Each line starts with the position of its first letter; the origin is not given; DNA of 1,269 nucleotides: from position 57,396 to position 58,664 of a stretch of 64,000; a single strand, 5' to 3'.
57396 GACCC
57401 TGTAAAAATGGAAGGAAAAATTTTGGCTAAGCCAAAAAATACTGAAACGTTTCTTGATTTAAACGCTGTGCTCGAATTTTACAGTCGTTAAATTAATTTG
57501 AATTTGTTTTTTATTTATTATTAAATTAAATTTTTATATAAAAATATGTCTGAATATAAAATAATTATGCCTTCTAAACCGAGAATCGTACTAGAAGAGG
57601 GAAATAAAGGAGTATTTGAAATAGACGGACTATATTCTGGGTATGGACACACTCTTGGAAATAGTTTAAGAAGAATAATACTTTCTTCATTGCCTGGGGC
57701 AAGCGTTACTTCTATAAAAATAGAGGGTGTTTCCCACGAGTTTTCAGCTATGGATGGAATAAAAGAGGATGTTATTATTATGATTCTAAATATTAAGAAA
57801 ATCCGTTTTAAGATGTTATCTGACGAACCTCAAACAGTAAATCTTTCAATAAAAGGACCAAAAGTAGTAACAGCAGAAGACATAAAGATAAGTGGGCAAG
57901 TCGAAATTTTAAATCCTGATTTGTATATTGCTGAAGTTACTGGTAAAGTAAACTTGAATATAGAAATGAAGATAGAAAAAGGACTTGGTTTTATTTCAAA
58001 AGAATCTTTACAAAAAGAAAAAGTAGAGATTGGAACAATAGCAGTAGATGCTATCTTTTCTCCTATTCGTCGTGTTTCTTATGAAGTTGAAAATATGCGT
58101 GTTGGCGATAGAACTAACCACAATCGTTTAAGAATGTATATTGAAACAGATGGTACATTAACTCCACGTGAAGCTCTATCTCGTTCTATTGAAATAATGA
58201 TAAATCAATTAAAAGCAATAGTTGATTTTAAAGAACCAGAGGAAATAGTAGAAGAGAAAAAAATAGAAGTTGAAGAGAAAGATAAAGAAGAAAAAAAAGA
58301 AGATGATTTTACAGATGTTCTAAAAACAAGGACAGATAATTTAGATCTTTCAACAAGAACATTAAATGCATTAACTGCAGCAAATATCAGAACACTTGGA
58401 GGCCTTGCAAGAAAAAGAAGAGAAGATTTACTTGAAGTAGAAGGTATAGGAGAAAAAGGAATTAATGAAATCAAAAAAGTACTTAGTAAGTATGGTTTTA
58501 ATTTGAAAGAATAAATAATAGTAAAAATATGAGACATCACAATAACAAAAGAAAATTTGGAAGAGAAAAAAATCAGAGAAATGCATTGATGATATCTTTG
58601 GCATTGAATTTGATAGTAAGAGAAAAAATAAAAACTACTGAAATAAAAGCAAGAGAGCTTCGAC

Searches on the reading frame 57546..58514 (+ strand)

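Call 10: search_protein_families(library=pfam, proteins=[window:57546-58514:+], max_evalue=0.0001)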
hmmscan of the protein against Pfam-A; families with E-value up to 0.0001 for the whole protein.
window:57546-58514:+ (322 aa): 4 families
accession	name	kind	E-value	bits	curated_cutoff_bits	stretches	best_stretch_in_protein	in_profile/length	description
PF01000.31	RNA_pol_A_bac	-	2.5e-30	105.6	33.9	1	57-172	1-119/119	RNA polymerase Rpb3/RpoA insert domain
PF01193.29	RNA_pol_L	-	1.1e-21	76.8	24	1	31-222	5-74/74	RNA polymerase Rpb3/Rpb11 dimerisation domain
PF03118.21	RNA_pol_A_CTD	-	1.7e-15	56.9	23.8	1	251-314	3-66/67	Bacterial RNA polymerase, alpha chain C terminal domain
PF13656.11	RNA_pol_L_2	-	6.2e-05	23.1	27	0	192-225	39-72/75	RNA polymerase Rpb3/Rpb11 dimerisation domain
